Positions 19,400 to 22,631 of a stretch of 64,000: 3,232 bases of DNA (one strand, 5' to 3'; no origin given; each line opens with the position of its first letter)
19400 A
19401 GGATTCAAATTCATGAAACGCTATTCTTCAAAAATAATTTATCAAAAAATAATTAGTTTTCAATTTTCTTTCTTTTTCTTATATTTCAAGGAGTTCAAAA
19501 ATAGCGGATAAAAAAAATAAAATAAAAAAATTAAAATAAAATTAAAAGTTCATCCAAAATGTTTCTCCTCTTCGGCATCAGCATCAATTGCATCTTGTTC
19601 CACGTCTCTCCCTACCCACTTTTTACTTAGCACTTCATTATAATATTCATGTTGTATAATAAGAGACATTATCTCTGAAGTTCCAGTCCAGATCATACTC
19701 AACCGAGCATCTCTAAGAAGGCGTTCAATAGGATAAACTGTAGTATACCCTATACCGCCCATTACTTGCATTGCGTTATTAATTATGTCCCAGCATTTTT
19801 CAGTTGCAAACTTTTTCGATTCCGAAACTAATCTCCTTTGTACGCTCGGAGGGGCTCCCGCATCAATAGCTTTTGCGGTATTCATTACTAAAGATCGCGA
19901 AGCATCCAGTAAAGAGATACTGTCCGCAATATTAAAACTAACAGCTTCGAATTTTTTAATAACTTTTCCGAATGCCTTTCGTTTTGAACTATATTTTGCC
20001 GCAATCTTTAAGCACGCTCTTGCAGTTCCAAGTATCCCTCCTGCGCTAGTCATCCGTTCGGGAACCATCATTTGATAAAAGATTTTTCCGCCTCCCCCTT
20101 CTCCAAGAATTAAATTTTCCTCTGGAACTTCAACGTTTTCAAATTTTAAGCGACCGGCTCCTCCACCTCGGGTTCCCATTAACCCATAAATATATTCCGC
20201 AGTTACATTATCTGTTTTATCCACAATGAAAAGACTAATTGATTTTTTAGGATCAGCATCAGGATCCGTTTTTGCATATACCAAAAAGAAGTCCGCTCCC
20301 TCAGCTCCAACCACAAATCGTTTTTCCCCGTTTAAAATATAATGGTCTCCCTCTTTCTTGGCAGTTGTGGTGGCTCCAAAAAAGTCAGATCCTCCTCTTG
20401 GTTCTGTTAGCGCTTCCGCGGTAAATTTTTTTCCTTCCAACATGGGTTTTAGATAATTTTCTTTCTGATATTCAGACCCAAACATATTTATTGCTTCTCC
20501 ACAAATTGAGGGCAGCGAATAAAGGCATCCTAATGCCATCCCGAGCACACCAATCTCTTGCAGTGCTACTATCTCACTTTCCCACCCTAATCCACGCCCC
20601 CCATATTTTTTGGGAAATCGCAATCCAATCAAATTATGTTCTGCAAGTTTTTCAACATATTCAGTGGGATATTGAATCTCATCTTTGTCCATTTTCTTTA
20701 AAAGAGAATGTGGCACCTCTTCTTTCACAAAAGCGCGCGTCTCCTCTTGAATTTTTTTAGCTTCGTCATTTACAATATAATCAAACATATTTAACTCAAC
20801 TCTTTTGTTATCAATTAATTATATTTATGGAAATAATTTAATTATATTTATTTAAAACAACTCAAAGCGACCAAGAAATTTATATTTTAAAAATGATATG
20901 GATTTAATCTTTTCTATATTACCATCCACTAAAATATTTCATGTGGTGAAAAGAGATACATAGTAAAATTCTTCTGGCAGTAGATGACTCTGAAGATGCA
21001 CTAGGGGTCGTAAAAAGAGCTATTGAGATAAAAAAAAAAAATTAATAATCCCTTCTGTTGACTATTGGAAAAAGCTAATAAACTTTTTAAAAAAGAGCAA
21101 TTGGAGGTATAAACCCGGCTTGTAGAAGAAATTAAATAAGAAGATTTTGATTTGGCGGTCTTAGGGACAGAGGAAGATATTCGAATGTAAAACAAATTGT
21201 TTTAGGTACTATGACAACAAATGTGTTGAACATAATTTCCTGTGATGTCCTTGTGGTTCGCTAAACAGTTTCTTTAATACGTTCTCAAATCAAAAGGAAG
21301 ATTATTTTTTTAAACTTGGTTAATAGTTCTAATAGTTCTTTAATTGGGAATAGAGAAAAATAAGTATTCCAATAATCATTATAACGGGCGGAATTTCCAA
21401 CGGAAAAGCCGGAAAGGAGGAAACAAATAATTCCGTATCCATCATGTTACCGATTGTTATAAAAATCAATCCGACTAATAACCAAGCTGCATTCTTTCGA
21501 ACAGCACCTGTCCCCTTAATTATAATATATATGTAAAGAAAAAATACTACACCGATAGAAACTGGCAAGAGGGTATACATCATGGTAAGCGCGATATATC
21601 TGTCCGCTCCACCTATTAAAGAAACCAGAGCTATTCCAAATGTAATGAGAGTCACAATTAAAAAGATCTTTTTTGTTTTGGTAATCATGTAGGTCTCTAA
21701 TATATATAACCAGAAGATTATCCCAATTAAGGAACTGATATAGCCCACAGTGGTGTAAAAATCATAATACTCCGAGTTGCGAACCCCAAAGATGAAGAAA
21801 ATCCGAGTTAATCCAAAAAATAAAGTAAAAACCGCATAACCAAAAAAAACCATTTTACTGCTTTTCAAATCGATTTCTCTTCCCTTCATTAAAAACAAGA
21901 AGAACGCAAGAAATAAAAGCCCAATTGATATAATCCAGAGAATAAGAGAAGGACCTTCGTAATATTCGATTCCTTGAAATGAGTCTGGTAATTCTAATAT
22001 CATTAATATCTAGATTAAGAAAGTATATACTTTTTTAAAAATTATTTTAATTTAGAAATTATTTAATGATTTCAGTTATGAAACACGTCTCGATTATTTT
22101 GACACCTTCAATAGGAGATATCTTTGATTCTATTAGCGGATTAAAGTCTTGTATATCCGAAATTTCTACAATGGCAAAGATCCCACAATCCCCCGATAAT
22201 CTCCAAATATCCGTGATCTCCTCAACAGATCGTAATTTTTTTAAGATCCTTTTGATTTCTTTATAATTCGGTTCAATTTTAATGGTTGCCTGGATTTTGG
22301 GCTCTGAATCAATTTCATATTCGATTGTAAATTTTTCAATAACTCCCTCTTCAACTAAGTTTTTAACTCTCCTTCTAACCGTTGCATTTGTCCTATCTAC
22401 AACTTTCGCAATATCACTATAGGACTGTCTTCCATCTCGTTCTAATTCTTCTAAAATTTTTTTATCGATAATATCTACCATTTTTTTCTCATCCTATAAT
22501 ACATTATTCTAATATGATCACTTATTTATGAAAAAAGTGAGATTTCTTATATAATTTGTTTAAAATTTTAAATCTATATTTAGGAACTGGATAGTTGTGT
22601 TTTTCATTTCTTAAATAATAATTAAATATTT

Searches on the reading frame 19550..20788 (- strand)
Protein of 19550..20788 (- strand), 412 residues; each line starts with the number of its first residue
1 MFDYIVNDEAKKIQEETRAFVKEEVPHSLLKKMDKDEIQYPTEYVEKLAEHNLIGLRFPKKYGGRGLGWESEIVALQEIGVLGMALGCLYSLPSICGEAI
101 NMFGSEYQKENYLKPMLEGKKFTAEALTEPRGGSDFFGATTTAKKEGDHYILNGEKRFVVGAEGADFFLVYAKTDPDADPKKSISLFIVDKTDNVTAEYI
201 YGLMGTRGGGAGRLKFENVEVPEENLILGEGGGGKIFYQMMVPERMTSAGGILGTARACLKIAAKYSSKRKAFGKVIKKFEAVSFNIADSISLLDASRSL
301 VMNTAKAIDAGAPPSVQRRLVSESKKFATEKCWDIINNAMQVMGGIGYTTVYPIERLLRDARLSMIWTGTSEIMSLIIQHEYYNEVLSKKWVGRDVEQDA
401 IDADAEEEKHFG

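Call 55: search_protein_families(library=pfam, proteins=[window:19550-20788:-], max_evalue=0.00001)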
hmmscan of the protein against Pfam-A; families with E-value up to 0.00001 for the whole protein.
window:19550-20788:- (412 aa): 5 families
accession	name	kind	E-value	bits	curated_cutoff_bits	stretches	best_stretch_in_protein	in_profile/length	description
PF00441.29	Acyl-CoA_dh_1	-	8.1e-35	120.6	22.4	1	233-380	3-147/150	Acyl-CoA dehydrogenase, C-terminal domain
PF02771.21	Acyl-CoA_dh_N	-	1.4e-25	90.2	22.9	1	8-120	2-113/113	Acyl-CoA dehydrogenase, N-terminal domain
PF02770.24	Acyl-CoA_dh_M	-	4.3e-20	72.1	33.3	1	125-219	2-97/97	Acyl-CoA dehydrogenase, middle domain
PF08028.16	Acyl-CoA_dh_2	-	6.8e-17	62.5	22.7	1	248-370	3-132/134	Acyl-CoA dehydrogenase, C-terminal domain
PF22924.1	ACOX_C_alpha1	-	1.3e-06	28.7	27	0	318-376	104-162/169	Acyl-CoA oxidase, C-alpha1 domain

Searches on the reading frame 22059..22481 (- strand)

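Call 56: search_protein_families(library=pfam, proteins=[window:22059-22481:-], max_evalue=0.001)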
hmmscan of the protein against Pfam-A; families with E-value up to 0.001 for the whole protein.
window:22059-22481:- (140 aa): 11 families
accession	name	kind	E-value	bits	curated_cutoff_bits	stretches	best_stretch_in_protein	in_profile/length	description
PF13412.12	HTH_24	-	4.5e-15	55.4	21.9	1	3-49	2-48/48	Winged helix-turn-helix DNA-binding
PF01037.27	AsnC_trans_reg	-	4.5e-12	46.1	25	1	67-137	3-72/73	Lrp/AsnC ligand binding domain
PF13404.12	HTH_AsnC-type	-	4.6e-12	46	27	1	3-42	2-41/42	AsnC-type helix-turn-helix domain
PF12840.13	HTH_20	-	3.8e-06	27.2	27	1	8-49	8-49/51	Helix-turn-helix domain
PF25212.1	HVO_A0114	-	3.7e-05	23.9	27.6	1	8-50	26-68/84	HVO_A0114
PF24034.1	DUF7343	-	4e-05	23.8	27.6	1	7-53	6-53/62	Domain of unknown function (DUF7343)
PF01047.28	MarR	-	6.2e-05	23.3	24.6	1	8-50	7-49/59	MarR family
PF25213.1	HVO_A0261_N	-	0.00021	21.5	35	1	8-56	15-62/86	HVO_A0261 N-terminal domain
PF08220.18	HTH_DeoR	-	0.00029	21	21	1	7-50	3-46/57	DeoR-like helix-turn-helix domain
PF08279.18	HTH_11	-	0.00061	20.1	25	1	7-62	3-51/55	HTH domain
PF22482.2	AsnC_trans_reg_3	-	0.00089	19.8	24.4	0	74-140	22-87/95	PF0864 C-terminal dimeric alpha+beta barrel domain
